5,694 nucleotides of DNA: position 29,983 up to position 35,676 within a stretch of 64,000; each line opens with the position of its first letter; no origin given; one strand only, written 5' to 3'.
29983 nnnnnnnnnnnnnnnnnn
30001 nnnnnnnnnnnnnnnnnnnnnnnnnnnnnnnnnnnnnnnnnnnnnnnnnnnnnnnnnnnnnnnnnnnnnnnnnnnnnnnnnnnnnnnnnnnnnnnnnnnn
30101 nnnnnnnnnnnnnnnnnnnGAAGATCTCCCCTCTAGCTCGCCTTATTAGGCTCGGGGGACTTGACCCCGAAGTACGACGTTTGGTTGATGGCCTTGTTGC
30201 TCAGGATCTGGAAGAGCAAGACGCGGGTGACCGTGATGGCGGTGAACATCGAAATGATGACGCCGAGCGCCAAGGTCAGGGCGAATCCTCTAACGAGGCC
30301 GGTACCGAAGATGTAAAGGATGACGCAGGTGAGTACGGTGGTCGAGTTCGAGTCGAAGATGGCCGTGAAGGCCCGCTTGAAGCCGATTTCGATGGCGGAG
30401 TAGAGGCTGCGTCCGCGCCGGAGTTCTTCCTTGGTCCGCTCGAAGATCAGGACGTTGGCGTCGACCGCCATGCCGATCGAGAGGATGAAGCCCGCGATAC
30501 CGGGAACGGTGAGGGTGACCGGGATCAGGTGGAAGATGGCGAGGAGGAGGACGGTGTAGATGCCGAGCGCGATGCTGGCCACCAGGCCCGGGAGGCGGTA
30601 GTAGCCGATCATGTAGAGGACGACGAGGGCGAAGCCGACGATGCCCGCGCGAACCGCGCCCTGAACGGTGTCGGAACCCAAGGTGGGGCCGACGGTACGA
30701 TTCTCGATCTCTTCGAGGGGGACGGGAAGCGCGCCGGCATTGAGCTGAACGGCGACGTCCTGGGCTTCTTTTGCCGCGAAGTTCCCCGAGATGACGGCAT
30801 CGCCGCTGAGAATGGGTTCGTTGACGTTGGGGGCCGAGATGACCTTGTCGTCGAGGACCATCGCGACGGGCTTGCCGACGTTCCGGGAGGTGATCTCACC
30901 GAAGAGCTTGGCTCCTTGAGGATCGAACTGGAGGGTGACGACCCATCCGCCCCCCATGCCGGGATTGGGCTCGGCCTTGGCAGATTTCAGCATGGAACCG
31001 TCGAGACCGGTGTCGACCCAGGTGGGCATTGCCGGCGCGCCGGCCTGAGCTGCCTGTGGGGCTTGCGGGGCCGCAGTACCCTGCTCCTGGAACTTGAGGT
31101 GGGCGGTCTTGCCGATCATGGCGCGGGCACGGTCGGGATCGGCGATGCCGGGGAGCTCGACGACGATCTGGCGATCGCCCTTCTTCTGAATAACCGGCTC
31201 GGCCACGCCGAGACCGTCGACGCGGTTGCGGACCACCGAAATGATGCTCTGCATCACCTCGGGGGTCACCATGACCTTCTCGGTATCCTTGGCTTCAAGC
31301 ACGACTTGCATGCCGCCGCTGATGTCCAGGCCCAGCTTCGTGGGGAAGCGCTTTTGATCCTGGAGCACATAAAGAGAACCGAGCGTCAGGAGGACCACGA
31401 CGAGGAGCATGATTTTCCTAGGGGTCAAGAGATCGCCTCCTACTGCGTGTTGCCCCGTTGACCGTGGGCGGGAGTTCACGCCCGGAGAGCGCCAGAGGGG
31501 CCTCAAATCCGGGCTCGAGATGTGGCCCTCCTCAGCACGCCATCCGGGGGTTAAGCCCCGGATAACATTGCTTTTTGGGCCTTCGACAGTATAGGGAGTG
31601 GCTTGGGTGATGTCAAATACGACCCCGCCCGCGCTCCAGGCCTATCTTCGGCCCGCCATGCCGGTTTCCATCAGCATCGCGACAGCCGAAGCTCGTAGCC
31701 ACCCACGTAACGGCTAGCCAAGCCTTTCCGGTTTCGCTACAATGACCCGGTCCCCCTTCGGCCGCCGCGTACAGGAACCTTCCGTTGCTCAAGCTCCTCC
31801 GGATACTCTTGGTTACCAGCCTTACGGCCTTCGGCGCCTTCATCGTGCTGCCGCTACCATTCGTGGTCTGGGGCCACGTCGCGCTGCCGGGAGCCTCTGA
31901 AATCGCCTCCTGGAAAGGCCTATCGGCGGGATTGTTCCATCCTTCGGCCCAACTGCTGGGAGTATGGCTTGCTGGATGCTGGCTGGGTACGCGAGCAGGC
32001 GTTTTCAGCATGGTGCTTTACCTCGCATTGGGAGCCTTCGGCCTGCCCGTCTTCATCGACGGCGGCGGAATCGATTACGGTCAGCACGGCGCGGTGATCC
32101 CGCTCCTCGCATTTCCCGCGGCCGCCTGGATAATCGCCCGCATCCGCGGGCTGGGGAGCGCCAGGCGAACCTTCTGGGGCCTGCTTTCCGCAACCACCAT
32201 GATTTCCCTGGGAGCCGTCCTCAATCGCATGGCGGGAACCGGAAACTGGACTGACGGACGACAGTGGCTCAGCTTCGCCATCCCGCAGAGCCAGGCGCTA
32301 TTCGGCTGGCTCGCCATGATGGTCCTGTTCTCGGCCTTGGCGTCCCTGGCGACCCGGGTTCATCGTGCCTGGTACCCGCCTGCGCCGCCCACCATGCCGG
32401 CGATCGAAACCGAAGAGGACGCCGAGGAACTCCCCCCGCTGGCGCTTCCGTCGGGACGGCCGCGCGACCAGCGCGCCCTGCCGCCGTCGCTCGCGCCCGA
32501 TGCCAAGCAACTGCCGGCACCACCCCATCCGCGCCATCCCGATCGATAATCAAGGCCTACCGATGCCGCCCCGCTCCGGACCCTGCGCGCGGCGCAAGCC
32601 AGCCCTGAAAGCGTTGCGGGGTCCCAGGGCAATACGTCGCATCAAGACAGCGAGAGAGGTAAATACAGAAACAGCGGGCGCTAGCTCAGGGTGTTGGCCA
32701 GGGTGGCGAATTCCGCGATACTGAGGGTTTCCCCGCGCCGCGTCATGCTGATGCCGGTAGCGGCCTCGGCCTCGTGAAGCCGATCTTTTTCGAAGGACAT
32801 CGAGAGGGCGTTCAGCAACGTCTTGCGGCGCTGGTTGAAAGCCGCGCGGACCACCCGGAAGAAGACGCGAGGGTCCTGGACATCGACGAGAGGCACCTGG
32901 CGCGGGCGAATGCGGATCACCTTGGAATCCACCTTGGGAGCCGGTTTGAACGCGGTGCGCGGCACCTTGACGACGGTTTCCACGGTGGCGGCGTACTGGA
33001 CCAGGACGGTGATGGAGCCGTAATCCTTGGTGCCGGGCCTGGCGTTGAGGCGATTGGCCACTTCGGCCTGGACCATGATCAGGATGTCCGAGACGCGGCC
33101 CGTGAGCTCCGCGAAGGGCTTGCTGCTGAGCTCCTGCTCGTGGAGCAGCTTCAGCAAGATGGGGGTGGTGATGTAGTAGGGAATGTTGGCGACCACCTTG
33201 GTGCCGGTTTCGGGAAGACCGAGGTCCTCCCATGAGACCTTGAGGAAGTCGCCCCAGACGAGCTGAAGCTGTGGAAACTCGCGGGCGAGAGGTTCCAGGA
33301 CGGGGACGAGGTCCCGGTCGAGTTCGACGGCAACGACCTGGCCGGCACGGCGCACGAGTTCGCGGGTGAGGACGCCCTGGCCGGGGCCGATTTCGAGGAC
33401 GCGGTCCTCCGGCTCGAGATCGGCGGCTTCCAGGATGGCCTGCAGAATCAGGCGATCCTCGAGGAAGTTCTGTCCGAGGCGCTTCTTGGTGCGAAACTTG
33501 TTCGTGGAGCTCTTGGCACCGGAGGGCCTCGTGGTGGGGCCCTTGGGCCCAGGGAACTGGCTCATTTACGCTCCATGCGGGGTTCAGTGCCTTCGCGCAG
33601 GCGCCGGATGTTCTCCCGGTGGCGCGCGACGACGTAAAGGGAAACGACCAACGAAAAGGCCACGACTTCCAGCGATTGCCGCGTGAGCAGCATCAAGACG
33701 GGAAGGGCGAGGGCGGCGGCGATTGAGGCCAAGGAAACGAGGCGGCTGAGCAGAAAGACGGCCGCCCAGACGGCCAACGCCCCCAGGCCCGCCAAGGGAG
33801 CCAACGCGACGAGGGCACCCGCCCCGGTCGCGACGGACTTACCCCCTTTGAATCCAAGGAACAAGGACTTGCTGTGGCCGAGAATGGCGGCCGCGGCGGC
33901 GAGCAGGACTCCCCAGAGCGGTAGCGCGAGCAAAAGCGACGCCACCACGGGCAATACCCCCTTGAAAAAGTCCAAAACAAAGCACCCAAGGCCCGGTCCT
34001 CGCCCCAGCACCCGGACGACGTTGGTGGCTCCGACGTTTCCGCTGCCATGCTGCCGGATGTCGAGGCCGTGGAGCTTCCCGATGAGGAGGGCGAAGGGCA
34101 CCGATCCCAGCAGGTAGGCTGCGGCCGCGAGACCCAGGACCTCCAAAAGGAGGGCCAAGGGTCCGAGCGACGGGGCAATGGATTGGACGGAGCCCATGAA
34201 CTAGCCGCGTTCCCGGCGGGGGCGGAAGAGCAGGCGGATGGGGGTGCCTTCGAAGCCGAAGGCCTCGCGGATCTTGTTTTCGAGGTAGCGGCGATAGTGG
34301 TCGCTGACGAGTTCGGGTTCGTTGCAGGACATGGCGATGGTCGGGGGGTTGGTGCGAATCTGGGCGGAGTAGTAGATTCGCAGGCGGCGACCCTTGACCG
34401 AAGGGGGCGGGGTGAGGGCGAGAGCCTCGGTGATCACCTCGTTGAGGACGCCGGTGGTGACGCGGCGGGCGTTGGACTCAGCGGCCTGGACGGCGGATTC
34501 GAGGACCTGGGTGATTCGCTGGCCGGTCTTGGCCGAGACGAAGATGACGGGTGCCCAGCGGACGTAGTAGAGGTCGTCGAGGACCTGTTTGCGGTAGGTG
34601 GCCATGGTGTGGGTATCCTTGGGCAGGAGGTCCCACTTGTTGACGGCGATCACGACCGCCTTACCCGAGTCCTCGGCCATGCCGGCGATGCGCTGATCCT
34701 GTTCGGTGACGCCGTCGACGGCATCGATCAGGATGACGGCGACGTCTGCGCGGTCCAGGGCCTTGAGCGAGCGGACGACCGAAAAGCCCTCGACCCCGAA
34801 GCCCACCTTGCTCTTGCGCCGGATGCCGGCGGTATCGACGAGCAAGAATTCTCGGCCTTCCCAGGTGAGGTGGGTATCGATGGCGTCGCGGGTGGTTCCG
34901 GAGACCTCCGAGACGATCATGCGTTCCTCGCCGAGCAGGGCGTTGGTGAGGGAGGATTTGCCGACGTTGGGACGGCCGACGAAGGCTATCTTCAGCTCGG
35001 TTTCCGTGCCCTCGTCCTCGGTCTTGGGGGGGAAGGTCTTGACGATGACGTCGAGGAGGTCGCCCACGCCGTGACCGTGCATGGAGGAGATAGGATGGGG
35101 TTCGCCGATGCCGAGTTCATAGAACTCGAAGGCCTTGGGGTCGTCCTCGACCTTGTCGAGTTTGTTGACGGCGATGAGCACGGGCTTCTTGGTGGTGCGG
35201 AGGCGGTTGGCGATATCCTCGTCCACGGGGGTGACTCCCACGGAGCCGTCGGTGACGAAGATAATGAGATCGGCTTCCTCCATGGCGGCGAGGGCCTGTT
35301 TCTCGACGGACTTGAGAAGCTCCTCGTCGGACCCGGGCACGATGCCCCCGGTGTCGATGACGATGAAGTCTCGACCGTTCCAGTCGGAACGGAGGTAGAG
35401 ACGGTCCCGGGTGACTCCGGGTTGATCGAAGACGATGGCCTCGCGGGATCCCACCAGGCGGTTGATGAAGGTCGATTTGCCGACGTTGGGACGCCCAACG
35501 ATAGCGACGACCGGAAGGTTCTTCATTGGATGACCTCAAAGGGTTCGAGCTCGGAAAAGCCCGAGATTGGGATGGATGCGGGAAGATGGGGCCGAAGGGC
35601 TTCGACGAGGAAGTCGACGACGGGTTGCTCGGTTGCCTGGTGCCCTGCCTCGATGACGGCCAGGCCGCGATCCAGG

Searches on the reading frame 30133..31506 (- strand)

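Call 58: search_protein_families(library=pfam, proteins=[window:30133-31506:-], max_evalue=0.00001)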
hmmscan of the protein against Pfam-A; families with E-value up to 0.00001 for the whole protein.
window:30133-31506:- (457 aa): 4 families
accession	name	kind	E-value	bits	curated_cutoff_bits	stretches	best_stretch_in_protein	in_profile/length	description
PF22599.2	SecDF_P1_head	-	8.1e-31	106.7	27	1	166-262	19-114/114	SecDF, P1 head subdomain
PF21760.3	SecD_1st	-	2.1e-25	88.4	27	1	85-142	1-58/60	Protein translocase subunit SecDF, P1 domain, N-terminal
PF02355.23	SecD_SecF_C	-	1e-16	61.3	20.5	1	265-432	14-184/189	Protein export membrane protein SecD/SecF, C-terminal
PF03176.21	MMPL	-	9.9e-10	38.3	20.5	1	312-436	183-303/333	MMPL family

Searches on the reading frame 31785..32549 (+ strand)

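Call 58: search_protein_families(library=pfam, proteins=[window:31785-32549:+], max_evalue=0.00001)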
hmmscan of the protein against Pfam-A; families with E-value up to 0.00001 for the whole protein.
window:31785-32549:+ (254 aa): 1 family
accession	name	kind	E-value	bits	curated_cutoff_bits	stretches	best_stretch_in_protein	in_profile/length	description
PF02632.19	BioY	-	5.4e-13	49.5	25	1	54-151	7-104/140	BioY family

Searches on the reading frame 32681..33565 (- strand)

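Call 58: search_protein_families(library=pfam, proteins=[window:32681-33565:-], max_evalue=0.00001)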
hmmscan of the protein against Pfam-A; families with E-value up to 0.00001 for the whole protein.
window:32681-33565:- (294 aa): 1 family
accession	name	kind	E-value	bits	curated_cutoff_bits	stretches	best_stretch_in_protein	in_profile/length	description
PF00398.26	RrnaAD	-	1.1e-68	231.6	24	1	24-293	2-261/263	Ribosomal RNA adenine dimethylase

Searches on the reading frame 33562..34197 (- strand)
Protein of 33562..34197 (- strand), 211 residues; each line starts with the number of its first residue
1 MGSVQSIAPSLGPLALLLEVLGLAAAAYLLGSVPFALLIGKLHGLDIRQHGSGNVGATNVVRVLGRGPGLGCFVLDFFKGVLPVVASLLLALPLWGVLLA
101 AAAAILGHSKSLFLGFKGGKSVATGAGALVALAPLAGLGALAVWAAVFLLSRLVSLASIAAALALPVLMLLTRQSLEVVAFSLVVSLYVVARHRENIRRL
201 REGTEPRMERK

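Call 58: search_protein_families(library=pfam, proteins=[window:33562-34197:-], max_evalue=0.00001)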
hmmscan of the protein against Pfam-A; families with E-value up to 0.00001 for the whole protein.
window:33562-34197:- (211 aa): 1 family
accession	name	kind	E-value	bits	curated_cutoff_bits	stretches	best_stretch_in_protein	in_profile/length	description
PF02660.20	G3P_acyltransf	-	8.6e-53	179.2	24.1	1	26-200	1-164/164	Glycerol-3-phosphate acyltransferase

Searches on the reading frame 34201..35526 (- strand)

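Call 58: search_protein_families(library=pfam, proteins=[window:34201-35526:-], max_evalue=0.00001)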
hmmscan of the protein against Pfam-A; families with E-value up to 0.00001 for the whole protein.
window:34201-35526:- (441 aa): 8 families
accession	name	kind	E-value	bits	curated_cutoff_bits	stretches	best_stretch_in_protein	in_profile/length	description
PF01926.29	MMR_HSR1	-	5.8e-61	204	21.9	2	7-122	2-113/113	50S ribosome-binding GTPase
PF14714.11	KH_dom-like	-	2.8e-33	114.5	27.3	1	355-435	1-81/81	KH-domain-like of EngA bacterial GTPase enzymes, C-terminal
PF00009.33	GTP_EFTU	-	4.9e-27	95.2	26.5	2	180-349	6-186/188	Elongation factor Tu GTP binding domain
PF02421.24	FeoB_N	-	2.3e-25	89.4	27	2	7-132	3-124/156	Ferrous iron transport protein B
PF04548.22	AIG1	-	1.9e-14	54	27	2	179-281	2-104/212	AIG1 family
PF00350.29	Dynamin_N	-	2.9e-14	53.9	27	0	180-215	1-35/168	Dynamin family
PF03193.22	RsgA_GTPase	-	4e-13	50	30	0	180-236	109-169/174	RsgA GTPase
PF02492.25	cobW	-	1.7e-06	28.2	20.7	0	5-128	1-133/180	CobW/HypB/UreG, nucleotide-binding domain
